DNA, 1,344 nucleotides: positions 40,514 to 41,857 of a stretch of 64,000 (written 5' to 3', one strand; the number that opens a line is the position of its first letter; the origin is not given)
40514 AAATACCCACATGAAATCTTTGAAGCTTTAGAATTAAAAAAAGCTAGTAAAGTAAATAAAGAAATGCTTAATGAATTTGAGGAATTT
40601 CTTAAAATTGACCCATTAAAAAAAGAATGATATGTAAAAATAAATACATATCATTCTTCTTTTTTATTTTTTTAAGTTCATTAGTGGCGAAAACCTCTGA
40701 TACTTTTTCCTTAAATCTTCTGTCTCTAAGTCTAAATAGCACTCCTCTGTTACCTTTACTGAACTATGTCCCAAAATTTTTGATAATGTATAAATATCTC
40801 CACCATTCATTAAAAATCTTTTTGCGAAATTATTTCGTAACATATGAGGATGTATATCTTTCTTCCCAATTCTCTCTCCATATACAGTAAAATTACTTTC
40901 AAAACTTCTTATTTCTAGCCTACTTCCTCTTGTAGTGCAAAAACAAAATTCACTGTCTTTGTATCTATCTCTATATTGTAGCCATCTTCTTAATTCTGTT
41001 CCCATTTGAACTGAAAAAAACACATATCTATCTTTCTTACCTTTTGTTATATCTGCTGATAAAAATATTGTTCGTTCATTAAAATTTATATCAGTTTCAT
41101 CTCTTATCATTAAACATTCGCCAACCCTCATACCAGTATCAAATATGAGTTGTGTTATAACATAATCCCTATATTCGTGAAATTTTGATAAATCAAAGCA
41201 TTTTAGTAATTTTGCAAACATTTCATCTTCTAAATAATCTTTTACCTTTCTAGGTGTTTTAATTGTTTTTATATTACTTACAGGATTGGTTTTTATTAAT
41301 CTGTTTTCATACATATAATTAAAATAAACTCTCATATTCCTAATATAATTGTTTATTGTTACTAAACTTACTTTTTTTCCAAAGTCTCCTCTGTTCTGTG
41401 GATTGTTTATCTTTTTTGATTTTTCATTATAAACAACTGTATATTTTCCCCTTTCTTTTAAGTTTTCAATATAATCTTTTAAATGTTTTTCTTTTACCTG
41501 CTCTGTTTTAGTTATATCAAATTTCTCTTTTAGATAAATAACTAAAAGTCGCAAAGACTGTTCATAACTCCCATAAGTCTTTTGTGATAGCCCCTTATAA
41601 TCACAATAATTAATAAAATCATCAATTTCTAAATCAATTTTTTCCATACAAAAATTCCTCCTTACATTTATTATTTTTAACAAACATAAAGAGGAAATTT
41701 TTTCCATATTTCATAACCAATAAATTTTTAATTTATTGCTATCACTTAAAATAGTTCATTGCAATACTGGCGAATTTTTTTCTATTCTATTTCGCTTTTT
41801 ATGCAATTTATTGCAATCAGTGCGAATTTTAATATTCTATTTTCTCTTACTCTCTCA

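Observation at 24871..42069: ~17-kb integrase-bearing element inserted in the 3' end of spo0A, carrying its own replacement Spo0A C-terminus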

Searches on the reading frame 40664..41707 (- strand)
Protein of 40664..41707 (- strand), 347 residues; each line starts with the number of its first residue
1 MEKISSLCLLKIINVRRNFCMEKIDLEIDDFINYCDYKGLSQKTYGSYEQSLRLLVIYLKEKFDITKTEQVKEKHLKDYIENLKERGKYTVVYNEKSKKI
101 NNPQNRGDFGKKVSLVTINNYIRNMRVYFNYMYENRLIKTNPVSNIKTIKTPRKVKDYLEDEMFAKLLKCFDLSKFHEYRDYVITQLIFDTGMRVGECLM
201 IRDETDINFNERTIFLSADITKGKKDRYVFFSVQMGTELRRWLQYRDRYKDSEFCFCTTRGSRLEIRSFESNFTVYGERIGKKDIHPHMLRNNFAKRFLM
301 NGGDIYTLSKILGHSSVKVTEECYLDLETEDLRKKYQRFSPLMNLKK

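Call 10: search_protein_families(library=pfam, proteins=[window:40664-41707:-], max_evalue=0.01)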
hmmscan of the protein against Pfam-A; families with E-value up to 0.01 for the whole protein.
window:40664-41707:- (347 aa): 4 families
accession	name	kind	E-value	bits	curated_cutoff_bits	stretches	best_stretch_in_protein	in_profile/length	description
PF00589.27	Phage_integrase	-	1.8e-31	109.6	27.1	1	165-328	9-169/172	Phage integrase family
PF02899.23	Phage_int_SAM_1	-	2e-08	34.8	22.3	1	29-88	2-60/83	Phage integrase, N-terminal SAM-like domain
PF13102.12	Phage_int_SAM_5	-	5.5e-06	27.1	22.3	1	31-145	9-95/98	Phage integrase SAM-like domain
PF13495.12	Phage_int_SAM_4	-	5.9e-05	23.8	27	1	29-91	3-61/85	Phage integrase, N-terminal SAM-like domain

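Call 25: search_protein_families(library=phrogs, proteins=[window:40664-41707:-], max_evalue=0.01)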
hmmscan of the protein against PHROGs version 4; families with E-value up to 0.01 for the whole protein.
window:40664-41707:- (347 aa): 7 families
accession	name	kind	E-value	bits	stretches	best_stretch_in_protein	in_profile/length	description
phrog_1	-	integration and excision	1.6e-50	174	1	26-345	169-453/611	integrase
phrog_216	-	integration and excision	3.5e-33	116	1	117-340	14-237/301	integrase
phrog_7269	-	integration and excision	1.4e-09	38.8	1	284-339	27-81/89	integrase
phrog_34557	-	integration and excision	5.2e-05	24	1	254-328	95-167/183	integrase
phrog_7685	-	integration and excision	0.00013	22.6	1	240-331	138-227/240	integrase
phrog_23271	-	unknown function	0.00027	21.8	1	285-329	9-52/67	-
phrog_25190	-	integration and excision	0.00038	21.8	1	249-338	17-100/109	integrase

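Call 26: find_related_loci(query=window:40664-41647:-, collection=genome_contigs, flank=6000)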
Query window:40664-41647:- (327 aa) in genome_contigs; peptide patterns used: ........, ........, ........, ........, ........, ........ (x = any residue, [..] = any of these).
101 stretches matched a pattern; 44 encode a relative of the query (tblastn E <= 1e-3); 43 distinct loci.
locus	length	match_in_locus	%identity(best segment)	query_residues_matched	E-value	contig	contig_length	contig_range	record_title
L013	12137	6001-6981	91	1-327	0e+0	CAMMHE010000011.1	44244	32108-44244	MAG: uncultured Clostridium sp. isolate ERR4968590_bin.38_MetaWRAP_v1.1_MAG genome assembly, contig: NODE_517_length_442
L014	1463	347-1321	90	1-325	0e+0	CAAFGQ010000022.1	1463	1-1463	MAG TPA_asm: Clostridia bacterium, isolate HGM13654, WGS project CAAFGQ010000000 data, contig: SRS143598_2_k99_16919, wh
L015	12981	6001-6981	90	1-327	0e+0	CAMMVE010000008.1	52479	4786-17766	MAG: uncultured Clostridium sp. isolate ERR4836027_bin.15_MetaWRAP_v1.1_MAG genome assembly, contig: NODE_276_length_524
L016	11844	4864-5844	90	1-327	0e+0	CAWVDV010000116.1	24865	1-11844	MAG: Bacillota bacterium isolate metabat2_XCR1_HOM_6759_bwa.20 MAG genome assembly, contig: k87_156095, whole genome sho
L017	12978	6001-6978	89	1-326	0e+0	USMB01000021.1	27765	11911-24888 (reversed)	uncultured Clostridium sp. isolate UMGS1852 genome assembly, contig: NODE_1077_length_27765_cov_6.000686, whole genome s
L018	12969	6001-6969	88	1-323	0e+0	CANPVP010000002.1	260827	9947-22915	MAG: uncultured Clostridia bacterium isolate Lapin-001__bin36 genome assembly, contig: Lapin-001__NODE_22_length_260827_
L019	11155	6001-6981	77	1-327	4e-176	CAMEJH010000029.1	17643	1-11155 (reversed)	MAG: uncultured Clostridium sp. isolate SRR15057922_bin.21_metaWRAP_v1.3_MAG genome assembly, contig: ERZ10407413.1375,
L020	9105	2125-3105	78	1-327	3e-175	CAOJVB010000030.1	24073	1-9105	MAG TPA_asm: uncultured Clostridiaceae bacterium isolate SRR17684647_bin.47_metawrap_v1.3_MAG genome assembly, contig: N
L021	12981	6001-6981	78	1-327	3e-175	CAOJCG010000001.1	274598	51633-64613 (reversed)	MAG TPA_asm: uncultured Clostridiaceae bacterium isolate SRR13428083_bin.1_metawrap_v1.3_MAG genome assembly, contig: NO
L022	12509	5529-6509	76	1-327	3e-173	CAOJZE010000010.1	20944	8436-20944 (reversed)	MAG TPA_asm: uncultured Clostridium sp. isolate SRR15604511_bin.24_metawrap_v1.3_MAG genome assembly, contig: NODE.1938_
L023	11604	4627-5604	76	1-326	2e-173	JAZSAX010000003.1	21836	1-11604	MAG: Clostridia bacterium isolate T1900044929_TS20190395.MAGScoT_cleanbin_000016 SGB_3412_k141_3849508, whole genome sho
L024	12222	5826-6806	76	1-327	1e-172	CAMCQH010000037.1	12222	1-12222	MAG: uncultured Clostridium sp. isolate SRR15732364_bin.36_metaWRAP_v1.3_MAG genome assembly, contig: ERZ9426311.2040, w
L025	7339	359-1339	75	1-327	1e-169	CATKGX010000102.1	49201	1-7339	MAG: uncultured Clostridia bacterium isolate iMGMC-923_1678881654 genome assembly, contig: MegahitA5_4827, whole genome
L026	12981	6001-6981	75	1-327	4e-169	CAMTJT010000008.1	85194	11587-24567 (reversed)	MAG TPA_asm: uncultured Clostridium sp. isolate SRR12464006_bin.19_metawrap_v1.3_MAG genome assembly, contig: NODE.80_le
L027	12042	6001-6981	77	1-327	4e-174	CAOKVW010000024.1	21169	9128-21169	MAG TPA_asm: uncultured Clostridium sp. isolate SRR17684624_bin.37_metawrap_v1.3_MAG genome assembly, contig: NODE.2777_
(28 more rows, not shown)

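Call 42: search_dna_similar(query=window:40664-41647:-, collection=phages, mode=protein, max_evalue=1e-20, max_rows=30)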
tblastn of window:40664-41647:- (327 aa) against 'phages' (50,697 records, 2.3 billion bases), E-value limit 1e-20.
Records with a match: 7; places in all: 7; records where one place covers at least 80% of the query: 6.
Best place of each record, by identity: <60% 7.
By first word of the organism name: Bacillus 6; Bacteriophage 1.
By host as written in the record: Bacillus sp. MGK1 2; Bacillus subtilis 2; - 1; Bacillus subtilis 18 1; Bacillus australimaris strain KR4M-27 1.
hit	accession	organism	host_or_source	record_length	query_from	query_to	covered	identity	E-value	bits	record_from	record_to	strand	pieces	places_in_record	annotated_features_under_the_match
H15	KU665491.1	Bacillus phage Mgbh1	Bacillus sp. MGK1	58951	5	325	98%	27.6%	2e-28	121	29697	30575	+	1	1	tyrosine recombinase XerD-like protein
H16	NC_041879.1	Bacillus phage Mgbh1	Bacillus sp. MGK1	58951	5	325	98%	27.6%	2e-28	121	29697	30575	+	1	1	integrase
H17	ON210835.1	Bacillus phage 268TH002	Bacillus subtilis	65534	6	322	97%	25.8%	3e-28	120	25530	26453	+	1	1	32: tyrosine integrase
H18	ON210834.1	Bacillus phage 268TH007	Bacillus subtilis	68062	6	322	97%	25.8%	3e-28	120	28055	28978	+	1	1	36: tyrosine integrase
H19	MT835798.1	Bacteriophage sp.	human fecal samples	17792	7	321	96%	25.5%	1e-23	107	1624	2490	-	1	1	record has no annotation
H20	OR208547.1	Bacillus phage phi18-2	Bacillus subtilis 18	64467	66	327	80%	30.1%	6e-30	125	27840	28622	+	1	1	tyrosine-type recombinase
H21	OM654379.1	Bacillus phage vB_BauS_KLEB27-1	Bacillus australimaris strain KR4M-27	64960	97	327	71%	27.6%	8e-24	107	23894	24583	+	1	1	integrase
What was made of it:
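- Tried and rejected: No phage has this integrase above 30% identity (call 42).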

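Call 48: find_related_loci(query=window:40664-41647:-, collection=viral_contigs, flank=10000)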
Query window:40664-41647:- (327 aa) in viral_contigs; peptide patterns used: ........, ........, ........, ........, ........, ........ (x = any residue, [..] = any of these).
28 stretches matched a pattern; 23 encode a relative of the query (tblastn E <= 1e-3); 23 distinct loci.
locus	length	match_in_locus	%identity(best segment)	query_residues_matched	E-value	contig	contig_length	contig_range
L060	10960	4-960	51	4-326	6e-109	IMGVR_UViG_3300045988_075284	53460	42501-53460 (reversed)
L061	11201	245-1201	51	4-326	8e-109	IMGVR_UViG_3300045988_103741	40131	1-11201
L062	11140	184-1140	50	4-326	2e-108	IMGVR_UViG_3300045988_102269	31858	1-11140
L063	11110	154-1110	51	4-326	2e-108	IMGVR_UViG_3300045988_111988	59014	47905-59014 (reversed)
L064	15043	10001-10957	51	4-326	2e-108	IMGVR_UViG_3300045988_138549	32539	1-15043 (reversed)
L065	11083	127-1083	51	4-326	2e-108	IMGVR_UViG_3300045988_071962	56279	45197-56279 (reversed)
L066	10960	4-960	51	4-326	2e-108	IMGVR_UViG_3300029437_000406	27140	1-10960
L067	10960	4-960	51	4-326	4e-108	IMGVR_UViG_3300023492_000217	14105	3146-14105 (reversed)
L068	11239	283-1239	50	4-326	2e-108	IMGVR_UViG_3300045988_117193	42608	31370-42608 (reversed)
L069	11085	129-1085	51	4-326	4e-108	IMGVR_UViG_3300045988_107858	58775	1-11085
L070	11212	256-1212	51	4-326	2e-108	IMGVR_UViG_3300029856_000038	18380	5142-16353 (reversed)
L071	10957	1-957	51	4-326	4e-108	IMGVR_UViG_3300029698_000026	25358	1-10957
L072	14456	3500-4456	51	4-326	2e-108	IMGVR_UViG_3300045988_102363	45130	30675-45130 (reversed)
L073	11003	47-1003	51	4-326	4e-108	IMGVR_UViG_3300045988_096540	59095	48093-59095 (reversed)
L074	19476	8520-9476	51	4-326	4e-108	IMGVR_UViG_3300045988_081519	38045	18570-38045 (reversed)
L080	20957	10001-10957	51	4-326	7e-108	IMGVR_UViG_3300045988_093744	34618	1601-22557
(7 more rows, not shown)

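Call 52: search_protein_families(library=phrogs, proteins=[L080:20-2542:+, L080:2539-3159:+, L080:3169-4008:+, L080:4095-5465:-, L080:5410-6255:-, L080:6682-7497:+, L080:7490-7960:+, L080:8175-8801:+, L080:8630-9124:+, L080:11147-11578:+], max_evalue=0.00001)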
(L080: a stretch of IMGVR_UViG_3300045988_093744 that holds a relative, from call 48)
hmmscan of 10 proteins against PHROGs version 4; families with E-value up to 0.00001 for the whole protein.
L080:20-2542:+ (840 aa): 18 families
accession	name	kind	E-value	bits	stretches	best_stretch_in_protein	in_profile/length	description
phrog_58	-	tail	2.4e-27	96.8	1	598-778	902-1056/1544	tail length tape measure protein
phrog_4372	-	tail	1.2e-22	80.3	1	614-784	1474-1643/1681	tail length tape measure protein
phrog_1272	-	tail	1.6e-21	76.8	2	614-690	1438-1515/1606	tail length tape measure protein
phrog_5493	-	tail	2e-19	70.5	1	596-750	924-1060/1102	tail length tape measure protein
phrog_1204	-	tail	2.8e-15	56.3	1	612-823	1289-1457/1483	tail protein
phrog_4200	-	tail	2.9e-14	53.5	0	294-529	411-619/732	tail length tape measure protein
phrog_1686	-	tail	2.6e-11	43.1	1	599-727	1031-1147/1224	tail length tape measure protein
phrog_28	-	tail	1.2e-10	41.6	1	394-789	478-828/1228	tail length tape measure protein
phrog_991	-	tail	8.2e-10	37.9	1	486-656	583-787/1966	tail length tape measure protein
phrog_8462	-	tail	2.2e-09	37.6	1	560-640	306-391/672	tail length tape measure protein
phrog_28918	-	unknown function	2e-08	33.3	1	636-703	1202-1270/1445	-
phrog_5690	-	unknown function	6.4e-08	32.7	0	514-631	524-643/907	-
phrog_17020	-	unknown function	7.3e-08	33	0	580-692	70-187/353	-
phrog_25849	-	unknown function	5.4e-07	29.6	1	616-695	280-359/544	-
phrog_26805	-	unknown function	1.3e-06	28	1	586-686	495-595/697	-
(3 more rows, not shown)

L080:2539-3159:+ (206 aa): 0 families

L080:3169-4008:+ (279 aa): 0 families

L080:4095-5465:- (456 aa): 0 families

L080:5410-6255:- (281 aa): 0 families

L080:6682-7497:+ (271 aa): 1 family
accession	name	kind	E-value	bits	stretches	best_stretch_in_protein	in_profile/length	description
phrog_10993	-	head and packaging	2.4e-13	50.8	1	82-257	68-246/556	Hoc-like head decoration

L080:7490-7960:+ (156 aa): 0 families

L080:8175-8801:+ (208 aa): 5 families
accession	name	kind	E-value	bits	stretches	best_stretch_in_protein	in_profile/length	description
phrog_291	-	lysis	2.4e-43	149.6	1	1-193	112-309/509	endolysin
phrog_6219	-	lysis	1.4e-32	114.6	1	3-197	3-194/326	endolysin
phrog_6745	-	lysis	1.9e-25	90.6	1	5-162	7-159/396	endolysin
phrog_23704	-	unknown function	1.6e-09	39.2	1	90-188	16-115/134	-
phrog_3084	-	lysis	6.6e-06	26.4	0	5-188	162-352/468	endolysin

L080:8630-9124:+ (164 aa): 2 families
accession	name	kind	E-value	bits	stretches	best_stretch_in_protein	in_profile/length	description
phrog_4105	-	unknown function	2.1e-26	93.2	1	68-161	7-101/103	-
phrog_4257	-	unknown function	1.2e-14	55.7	1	92-162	67-137/138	-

L080:11147-11578:+ (143 aa): 1 family
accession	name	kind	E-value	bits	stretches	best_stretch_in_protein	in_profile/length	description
phrog_11237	-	unknown function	4.1e-48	164.1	1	11-142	5-138/139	-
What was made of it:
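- On Temperate prophage: Related 30-60-kb phages do have them (call 52).
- True phages use the same integrase family and site (calls 48, 52).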

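Call 62: search_protein_families(library=ncbifam, proteins=[window:40664-41647:-], max_evalue=0.01)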
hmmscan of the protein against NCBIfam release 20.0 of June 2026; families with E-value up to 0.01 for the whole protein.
window:40664-41647:- (327 aa): 11 families
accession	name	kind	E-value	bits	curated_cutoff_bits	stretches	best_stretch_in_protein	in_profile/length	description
NF040815.2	recomb_XerA_Arch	equivalog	1.6e-47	162.3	220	1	9-316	1-263/263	site-specific tyrosine recombinase/integron integrase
TIGR02224.1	recomb_XerC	equivalog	1.3e-45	156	335.15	2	92-321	60-291/295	tyrosine recombinase XerC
TIGR02225.1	recomb_XerD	equivalog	9.7e-40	136.7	329.6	1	10-321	2-288/290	site-specific tyrosine recombinase XerD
NF001399.0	PRK00283.1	subfamily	3.1e-38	131.7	279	1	6-322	7-298/300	tyrosine recombinase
NF003462.0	PRK05084.1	equivalog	5e-21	74.8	267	1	156-318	190-355/360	tyrosine recombinase XerS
NF002331.0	PRK01287.1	subfamily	2.8e-19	69.3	371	1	41-314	39-319/365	site-specific tyrosine recombinase XerC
TIGR02249.1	integrase_gron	subfamily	3.1e-18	66.2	265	2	44-232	14-186/315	integron integrase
NF007370.0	PRK09870.1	subfamily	3.8e-11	43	221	1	133-300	7-173/200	tyrosine-type DNA invertase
NF011946.0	PRK15417.1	equivalog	1.1e-10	41.2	435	2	155-223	127-192/337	integron integrase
NF007371.0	PRK09871.1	subfamily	1.7e-06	27.7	222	1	159-300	26-168/198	tyrosine-type DNA invertase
NF040693.1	recomb_GmtY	equivalog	6.5e-06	25.6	340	0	220-314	337-439/441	gamma-mobile-trio recombinase GmtY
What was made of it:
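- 40664..41647 (-): Xer-like tyrosine integrase (327 aa from the ATG at 41647). PF00589 1.8e-31 (call 10); phrog_1 integrase (call 25); XerA/C/D-like (call 62).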
